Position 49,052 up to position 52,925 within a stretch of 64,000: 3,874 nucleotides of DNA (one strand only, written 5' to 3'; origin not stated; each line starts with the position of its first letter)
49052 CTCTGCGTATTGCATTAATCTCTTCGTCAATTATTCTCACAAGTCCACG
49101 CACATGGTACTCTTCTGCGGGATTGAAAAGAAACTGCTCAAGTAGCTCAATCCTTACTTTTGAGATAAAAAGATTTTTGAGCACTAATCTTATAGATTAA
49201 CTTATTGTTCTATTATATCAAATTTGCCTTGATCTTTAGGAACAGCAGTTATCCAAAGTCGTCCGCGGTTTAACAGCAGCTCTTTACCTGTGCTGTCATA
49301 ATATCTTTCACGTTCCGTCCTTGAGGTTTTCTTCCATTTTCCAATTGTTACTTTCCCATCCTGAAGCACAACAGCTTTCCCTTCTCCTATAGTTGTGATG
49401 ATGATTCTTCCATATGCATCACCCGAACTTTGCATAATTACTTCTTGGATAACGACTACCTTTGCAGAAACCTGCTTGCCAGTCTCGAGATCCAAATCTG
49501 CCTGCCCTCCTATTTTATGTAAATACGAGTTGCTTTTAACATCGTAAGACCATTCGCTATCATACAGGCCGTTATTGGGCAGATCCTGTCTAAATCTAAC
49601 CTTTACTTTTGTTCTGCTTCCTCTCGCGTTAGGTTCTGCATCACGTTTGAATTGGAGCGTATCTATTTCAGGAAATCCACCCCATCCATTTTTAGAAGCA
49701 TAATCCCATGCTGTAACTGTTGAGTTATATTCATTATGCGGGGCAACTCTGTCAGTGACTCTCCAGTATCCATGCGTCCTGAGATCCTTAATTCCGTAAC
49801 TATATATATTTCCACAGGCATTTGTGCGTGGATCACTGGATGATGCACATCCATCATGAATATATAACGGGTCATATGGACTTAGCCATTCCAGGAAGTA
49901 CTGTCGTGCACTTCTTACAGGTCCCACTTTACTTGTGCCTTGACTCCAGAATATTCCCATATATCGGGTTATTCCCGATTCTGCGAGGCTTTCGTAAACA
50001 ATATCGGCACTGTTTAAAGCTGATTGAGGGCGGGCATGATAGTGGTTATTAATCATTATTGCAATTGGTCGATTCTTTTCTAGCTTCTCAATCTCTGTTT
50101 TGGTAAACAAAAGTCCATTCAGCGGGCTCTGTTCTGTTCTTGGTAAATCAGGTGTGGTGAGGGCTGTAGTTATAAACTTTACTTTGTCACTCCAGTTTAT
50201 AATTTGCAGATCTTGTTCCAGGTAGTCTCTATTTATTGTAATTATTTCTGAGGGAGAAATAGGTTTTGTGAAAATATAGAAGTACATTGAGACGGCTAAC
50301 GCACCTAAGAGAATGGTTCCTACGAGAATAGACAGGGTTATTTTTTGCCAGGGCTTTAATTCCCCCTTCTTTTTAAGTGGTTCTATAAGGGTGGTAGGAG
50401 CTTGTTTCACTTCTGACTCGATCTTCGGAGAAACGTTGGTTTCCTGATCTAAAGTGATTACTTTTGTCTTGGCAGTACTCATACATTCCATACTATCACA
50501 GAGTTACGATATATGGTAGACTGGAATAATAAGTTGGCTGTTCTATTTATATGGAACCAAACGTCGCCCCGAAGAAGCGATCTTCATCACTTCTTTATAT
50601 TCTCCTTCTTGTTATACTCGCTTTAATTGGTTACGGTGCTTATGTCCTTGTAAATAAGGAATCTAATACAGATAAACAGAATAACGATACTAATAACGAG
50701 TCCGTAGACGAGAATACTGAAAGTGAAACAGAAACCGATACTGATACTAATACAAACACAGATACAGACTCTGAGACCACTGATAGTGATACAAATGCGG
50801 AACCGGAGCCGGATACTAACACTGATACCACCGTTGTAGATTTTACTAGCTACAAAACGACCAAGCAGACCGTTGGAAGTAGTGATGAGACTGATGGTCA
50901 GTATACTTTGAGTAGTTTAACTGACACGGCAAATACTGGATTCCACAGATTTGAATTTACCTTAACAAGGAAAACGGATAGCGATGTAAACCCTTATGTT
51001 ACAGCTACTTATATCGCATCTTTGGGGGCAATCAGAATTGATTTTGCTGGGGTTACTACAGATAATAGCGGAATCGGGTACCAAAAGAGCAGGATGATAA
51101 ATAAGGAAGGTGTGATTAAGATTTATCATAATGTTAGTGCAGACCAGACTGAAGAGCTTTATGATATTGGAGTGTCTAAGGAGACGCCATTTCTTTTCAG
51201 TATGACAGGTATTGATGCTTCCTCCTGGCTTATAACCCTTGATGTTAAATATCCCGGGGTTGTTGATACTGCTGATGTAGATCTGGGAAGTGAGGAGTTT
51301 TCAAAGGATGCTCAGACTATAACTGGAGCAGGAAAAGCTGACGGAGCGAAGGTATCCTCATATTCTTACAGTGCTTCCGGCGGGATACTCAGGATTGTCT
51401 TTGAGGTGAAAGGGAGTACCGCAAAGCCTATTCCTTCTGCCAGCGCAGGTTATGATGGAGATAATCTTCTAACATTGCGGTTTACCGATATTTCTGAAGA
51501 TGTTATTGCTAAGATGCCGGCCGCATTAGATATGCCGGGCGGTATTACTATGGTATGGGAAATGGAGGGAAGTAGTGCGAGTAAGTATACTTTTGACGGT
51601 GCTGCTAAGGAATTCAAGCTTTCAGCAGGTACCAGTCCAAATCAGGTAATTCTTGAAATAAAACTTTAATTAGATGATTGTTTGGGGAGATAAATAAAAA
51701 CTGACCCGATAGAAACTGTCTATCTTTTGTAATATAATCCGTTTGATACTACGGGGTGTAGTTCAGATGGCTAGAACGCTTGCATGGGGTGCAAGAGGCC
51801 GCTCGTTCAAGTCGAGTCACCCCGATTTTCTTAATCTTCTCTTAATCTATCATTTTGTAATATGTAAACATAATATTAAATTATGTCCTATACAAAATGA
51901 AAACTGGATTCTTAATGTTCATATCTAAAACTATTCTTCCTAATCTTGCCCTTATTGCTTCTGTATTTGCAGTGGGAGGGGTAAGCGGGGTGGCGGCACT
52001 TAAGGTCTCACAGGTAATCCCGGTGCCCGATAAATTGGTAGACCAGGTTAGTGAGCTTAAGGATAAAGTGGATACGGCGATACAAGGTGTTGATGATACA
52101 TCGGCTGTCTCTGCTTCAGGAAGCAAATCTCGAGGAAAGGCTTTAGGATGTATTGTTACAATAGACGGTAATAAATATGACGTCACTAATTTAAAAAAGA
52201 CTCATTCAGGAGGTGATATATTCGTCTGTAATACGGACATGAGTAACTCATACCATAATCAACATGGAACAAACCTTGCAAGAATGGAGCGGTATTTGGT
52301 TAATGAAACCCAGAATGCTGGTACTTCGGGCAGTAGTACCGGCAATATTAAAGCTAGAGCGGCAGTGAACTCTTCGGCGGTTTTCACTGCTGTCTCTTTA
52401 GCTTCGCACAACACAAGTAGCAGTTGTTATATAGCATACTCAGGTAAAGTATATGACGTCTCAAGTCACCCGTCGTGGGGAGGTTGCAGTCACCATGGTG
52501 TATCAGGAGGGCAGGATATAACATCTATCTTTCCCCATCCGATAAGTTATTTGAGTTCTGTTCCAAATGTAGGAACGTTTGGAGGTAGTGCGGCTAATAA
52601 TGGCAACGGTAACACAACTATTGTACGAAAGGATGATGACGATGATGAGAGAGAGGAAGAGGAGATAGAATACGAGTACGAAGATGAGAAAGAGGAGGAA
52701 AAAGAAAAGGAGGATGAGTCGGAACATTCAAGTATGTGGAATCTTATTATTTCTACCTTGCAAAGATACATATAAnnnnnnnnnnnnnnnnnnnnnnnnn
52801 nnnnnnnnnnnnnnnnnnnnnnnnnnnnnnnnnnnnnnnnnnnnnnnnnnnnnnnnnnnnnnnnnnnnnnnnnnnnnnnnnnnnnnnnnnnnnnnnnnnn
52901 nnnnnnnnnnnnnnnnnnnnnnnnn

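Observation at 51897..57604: Compact module: three cytochrome-b5-like domains across two exported proteins, a ferric-reductase/NADPH-oxidase-family flavocytochrome, a two-component system and convergent TrxB. This is a candidate trans-membrane electron-export or redox-sensing system.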

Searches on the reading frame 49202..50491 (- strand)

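Call 69: search_protein_families(library=pfam, proteins=[window:49202-50491:-], max_evalue=0.001)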
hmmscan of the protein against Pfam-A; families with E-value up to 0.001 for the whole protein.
window:49202-50491:- (429 aa): 2 families
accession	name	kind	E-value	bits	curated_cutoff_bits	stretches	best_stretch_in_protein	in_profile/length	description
PF11258.13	DUF3048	-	6.5e-40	137.1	25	1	135-269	9-146/148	Protein of unknown function (DUF3048) N-terminal domain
PF17479.7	DUF3048_C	-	1.7e-23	83.6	25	1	312-414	11-114/114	Protein of unknown function (DUF3048) C-terminal domain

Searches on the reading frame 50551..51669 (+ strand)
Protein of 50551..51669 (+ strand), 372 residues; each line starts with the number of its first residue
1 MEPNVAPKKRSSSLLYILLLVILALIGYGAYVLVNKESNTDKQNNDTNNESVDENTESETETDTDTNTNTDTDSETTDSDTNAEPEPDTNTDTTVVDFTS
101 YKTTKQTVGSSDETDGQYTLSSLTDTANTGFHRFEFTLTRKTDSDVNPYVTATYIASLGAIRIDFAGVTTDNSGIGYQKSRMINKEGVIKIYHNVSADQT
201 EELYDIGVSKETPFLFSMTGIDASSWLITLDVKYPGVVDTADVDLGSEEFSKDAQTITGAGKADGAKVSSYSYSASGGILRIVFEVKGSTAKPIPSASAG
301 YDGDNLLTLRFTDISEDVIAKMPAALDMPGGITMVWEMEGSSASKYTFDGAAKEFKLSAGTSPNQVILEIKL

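Call 3: search_protein_families(library=pfam, proteins=[window:50551-51669:+], max_evalue=0.1)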
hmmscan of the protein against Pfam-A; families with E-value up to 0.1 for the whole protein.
window:50551-51669:+ (372 aa): 6 families
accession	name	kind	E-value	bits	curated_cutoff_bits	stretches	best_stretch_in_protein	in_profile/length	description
PF06237.18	SLC52_ribofla_tr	-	0.0046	16.5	27.9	1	7-82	186-261/429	Solute carrier family 52, riboflavin transporter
PF05887.16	Trypan_PARP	-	0.0052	17.2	100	1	36-90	43-100/134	Procyclic acidic repetitive protein (PARP)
PF06682.17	SARAF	-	0.0052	16.9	30.8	1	8-106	154-238/333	SOCE-associated regulatory factor of calcium homoeostasis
PF12685.13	SpoIIIAH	-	0.0088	16.4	30.6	1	17-106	7-92/191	SpoIIIAH-like protein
PF22251.1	PFF1_TM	-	0.027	14.4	32.3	1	19-117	102-203/300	Vacuolar membrane protease, transmembrane domain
PF12679.13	ABC2_membrane_2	-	0.075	12.7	27.2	1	12-150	13-73/283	ABC-2 family transporter protein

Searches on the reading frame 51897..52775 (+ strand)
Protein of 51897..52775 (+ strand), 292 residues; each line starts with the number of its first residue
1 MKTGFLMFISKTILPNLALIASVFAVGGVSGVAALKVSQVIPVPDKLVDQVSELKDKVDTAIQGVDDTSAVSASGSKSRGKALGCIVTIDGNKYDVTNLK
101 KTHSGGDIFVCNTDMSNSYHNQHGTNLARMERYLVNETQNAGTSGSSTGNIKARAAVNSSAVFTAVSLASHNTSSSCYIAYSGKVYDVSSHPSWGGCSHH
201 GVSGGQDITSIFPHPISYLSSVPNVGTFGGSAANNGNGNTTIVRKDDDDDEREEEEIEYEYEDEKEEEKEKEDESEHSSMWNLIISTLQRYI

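Call 3: search_protein_families(library=pfam, proteins=[window:51897-52775:+], max_evalue=0.1)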
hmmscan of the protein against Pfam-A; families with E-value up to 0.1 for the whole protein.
window:51897-52775:+ (292 aa): 2 families
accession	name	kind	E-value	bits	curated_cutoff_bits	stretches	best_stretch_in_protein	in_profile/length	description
PF00173.33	Cyt-b5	-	1.2e-12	48.1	23.7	1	167-215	4-54/74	Cytochrome b5-like Heme/Steroid binding domain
PF05422.17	SIN1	-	0.018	16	27.5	0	109-155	13-59/140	Stress-activated map kinase interacting protein 1 (SIN1)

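Call 4: search_protein_families(library=ncbifam, proteins=[window:51897-52775:+], max_evalue=0.1)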
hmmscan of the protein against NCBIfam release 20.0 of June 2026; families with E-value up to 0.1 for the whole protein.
window:51897-52775:+ (292 aa): 0 families

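Call 14: search_solved_structures(query=window:51897-52775:+, max_evalue=1, show_alignments=3)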
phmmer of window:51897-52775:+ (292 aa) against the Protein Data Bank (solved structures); distinct sequences matched with E-value up to 1: 13.
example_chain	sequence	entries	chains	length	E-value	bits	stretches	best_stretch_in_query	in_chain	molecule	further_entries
6nzx_A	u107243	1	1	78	9.9e-08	34.9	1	161-229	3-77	Cytochrome B5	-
6vz6_A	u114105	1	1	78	4.1e-07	32.9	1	163-228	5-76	Cytochrome b5-domain protein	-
1cxy_A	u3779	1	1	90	0.025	17.2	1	161-191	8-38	CYTOCHROME B5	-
3ks0_A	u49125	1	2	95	0.028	17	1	165-215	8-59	Cytochrome b2, mitochondrial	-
1x3x_A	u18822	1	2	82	0.038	16.6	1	163-213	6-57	Cytochrome b5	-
4zr0_A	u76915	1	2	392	0.15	14.7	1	162-212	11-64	Ceramide very long chain fatty acid hydroxylase SCS7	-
1szf_A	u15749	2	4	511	0.43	13.2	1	165-213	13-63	Cytochrome b2, mitochondrial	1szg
2oz0_A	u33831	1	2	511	0.43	13.2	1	165-213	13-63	Cytochrome b2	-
1fcb_A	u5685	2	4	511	0.43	13.2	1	165-213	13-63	FLAVOCYTOCHROME B2 | CYTOCHROME B2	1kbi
1lco_A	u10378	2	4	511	0.43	13.2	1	165-213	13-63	L-LACTATE DEHYDROGENASE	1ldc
1sze_A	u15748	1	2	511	0.43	13.2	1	165-213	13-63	Cytochrome b2, mitochondrial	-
1ltd_A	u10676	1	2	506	0.52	12.9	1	166-213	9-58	FLAVOCYTOCHROME B2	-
2i89_A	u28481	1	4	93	0.67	12.5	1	165-193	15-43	Cytochrome b5 type B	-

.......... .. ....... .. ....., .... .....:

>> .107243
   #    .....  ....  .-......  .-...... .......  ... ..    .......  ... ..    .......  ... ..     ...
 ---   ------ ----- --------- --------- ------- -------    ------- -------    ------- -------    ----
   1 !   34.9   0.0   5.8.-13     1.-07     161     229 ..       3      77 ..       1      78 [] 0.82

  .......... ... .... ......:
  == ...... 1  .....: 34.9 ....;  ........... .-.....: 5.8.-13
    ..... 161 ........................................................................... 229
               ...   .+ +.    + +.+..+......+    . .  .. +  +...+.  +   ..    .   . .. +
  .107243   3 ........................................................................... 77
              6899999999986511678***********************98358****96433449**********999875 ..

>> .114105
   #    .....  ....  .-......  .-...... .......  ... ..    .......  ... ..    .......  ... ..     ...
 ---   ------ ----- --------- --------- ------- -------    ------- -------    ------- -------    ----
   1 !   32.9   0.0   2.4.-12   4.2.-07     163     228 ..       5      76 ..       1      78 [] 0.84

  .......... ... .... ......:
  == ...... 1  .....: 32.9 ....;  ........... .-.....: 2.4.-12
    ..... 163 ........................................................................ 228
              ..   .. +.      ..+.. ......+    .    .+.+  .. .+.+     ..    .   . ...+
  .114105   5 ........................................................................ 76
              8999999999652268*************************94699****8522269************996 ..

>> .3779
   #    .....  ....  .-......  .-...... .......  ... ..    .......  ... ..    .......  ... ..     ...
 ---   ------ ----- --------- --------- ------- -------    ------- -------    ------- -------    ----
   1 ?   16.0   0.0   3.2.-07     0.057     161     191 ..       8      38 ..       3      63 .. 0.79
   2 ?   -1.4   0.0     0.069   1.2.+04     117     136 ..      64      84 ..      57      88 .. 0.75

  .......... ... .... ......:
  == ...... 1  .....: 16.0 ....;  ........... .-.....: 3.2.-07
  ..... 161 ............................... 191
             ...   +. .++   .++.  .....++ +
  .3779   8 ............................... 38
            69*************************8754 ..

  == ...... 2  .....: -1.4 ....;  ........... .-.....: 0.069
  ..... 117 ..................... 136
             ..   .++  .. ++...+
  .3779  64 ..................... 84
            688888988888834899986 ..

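Call 21: list_cluster_members(proteins=[window:51897-52775:+, window:52776-53141:+, window:53134-54441:+])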
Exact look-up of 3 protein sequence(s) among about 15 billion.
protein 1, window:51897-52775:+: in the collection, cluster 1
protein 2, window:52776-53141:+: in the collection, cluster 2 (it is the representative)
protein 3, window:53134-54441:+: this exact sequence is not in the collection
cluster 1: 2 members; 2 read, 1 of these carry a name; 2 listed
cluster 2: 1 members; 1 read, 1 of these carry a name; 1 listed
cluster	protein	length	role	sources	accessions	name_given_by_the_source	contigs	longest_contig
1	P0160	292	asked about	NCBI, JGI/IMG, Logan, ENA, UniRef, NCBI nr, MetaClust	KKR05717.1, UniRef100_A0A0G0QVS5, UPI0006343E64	MAG: hypothetical protein UT34_C0002G0224 [candidate division WS6 bacterium ... | Cytochrome b5 heme-binding domain-containing protein n=1 Tax=candidate division WS6 ... | status=active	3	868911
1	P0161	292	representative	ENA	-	-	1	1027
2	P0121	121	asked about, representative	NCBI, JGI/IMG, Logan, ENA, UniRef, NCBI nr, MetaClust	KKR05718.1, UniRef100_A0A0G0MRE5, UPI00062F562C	MAG: hypothetical protein UT34_C0002G0225 [candidate division WS6 bacterium ... | Cytochrome b5 heme-binding domain-containing protein n=1 Tax=candidate division WS6 ... | status=active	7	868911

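Call 22: find_homologous_proteins(query=window:51897-52775:+)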
Query window:51897-52775:+ (292 aa): 4 proteins with E <= 0.001 among 2425 candidates.
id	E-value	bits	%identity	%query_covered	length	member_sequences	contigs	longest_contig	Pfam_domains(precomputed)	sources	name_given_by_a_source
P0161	7.5e-188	640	100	100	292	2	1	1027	PF00173.34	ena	-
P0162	6.3e-50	188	39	75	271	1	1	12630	PF00173.34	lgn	-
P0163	4.2e-29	120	48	42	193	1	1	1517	PF00173.34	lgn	-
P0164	3.9e-11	61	63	17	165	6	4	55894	-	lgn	-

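Call 57: predict_structure(alignment_id=A4)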
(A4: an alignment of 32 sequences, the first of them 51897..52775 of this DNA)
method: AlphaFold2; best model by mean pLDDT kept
length: 292 residues; sequences in the alignment: 32
mean_pLDDT: 74.9   pTM: 0.37
mean pLDDT of the five models: 74.9, 74.1, 73.5, 72.1, 72.1
residues with pLDDT >= 90: 107; 70-90: 76; 50-70: 42; < 50: 67
segments of 3 or more residues with pLDDT < 50: 63-80, 139-154, 233-264
pLDDT, mean of each block of 10 residues (from residue 1): 76 87 84 75 61 64 46 41 85 94 89 95 92 78 42 55 95 96 95 93 94 86 93 48 45 47 52 80 86 72
secondary structure, 60 per line:
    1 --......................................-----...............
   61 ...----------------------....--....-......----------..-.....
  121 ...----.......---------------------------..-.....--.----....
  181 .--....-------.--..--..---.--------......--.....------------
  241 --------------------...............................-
elements in order: H3-40 H46-63 E86-89 E92-95 H97-102 H116-123 H128-133 H165-169 E177-181 E184-187 H216-221 E224-228 H261-291

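Call 60: fold_search(model_id=the predicted structure, library=pdb)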
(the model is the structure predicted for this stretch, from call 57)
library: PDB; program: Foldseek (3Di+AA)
matches with E <= 10: 76; with E <= 0.001: 4
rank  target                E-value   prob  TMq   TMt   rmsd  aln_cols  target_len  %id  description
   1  6vz6                  3.1e-06  1.00  0.22  0.79   1.7        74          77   39  Methanococcoides burtonii cytochrome b5 domain protein (WP 011499504.1) (released 2020-03-11)
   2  6nzx                  5.3e-06  1.00  0.21  0.75   2.2        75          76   36  Hadesarchaea YNP_N21 cytochrome b5 domain protein (KUO41884.1) (released 2019-03-06)
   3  1x3x_A                4.5e-04  1.00  0.18  0.58   3.7        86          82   24  Crystal Structure of Cytochrome b5 from Ascaris suum (released 2006-06-06)
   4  1icc_C                8.2e-04  1.00  0.18  0.59   2.9        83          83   22  RAT OUTER MITOCHONDRIAL MEMBRANE CYTOCHROME B5 (released 2001-09-19)
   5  1cxy                  1.1e-03  1.00  0.19  0.58   3.7        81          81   30  STRUCTURE AND CHARACTERIZATION OF ECTOTHIORHODOSPIRA VACUOLATA CYTOCHROME B558, A PROKARYOTIC HOMOLOGUE OF CYTOCHROME B5 (released 1999-09-10)
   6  1icc_A                1.2e-03  1.00  0.19  0.57   2.8        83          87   22  RAT OUTER MITOCHONDRIAL MEMBRANE CYTOCHROME B5 (released 2001-09-19)
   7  3mus_A                1.4e-03  1.00  0.18  0.57   2.9        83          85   20  2A Resolution Structure of Rat Type B Cytochrome b5 (released 2011-04-13)
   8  1lj0_A                1.6e-03  1.00  0.20  0.58   3.0        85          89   20  Structure of quintuple mutant of the rat outer mitocondrial cytochrome b5. (released 2002-11-20)
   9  1cyo                  1.6e-03  1.00  0.19  0.57   3.0        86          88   21  BOVINE CYTOCHROME B(5) (released 1994-11-30)
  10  2i89_C                1.7e-03  1.00  0.19  0.59   2.8        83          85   23  Structure of septuple mutant of Rat Outer Mitochondrial Membrane Cytochrome B5 (released 2006-10-31)
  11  1lj0_C                2.1e-03  1.00  0.19  0.57   2.9        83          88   20  Structure of quintuple mutant of the rat outer mitocondrial cytochrome b5. (released 2002-11-20)
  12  4hin_A                2.2e-03  1.00  0.19  0.61   2.9        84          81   23  2.4A Resolution Structure of Bovine Cytochrome b5 (S71L) (released 2013-10-16)
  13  4b8n_D                2.2e-03  1.00  0.18  0.59   2.6        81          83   23  Cytochrome b5 of Ostreococcus tauri virus 2 (released 2013-09-04)
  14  4b8n_B                2.4e-03  1.00  0.18  0.55   2.4        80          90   24  Cytochrome b5 of Ostreococcus tauri virus 2 (released 2013-09-04)
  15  1f03                  2.5e-03  1.00  0.19  0.59   2.7        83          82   22  SOLUTION STRUCTURE OF OXIDIZED BOVINE MICROSOMAL CYTOCHROME B5 MUTANT (E44A, E48A, E56A, D60A) AND ITS INTERACTION WITH  (released 2000-06-21)
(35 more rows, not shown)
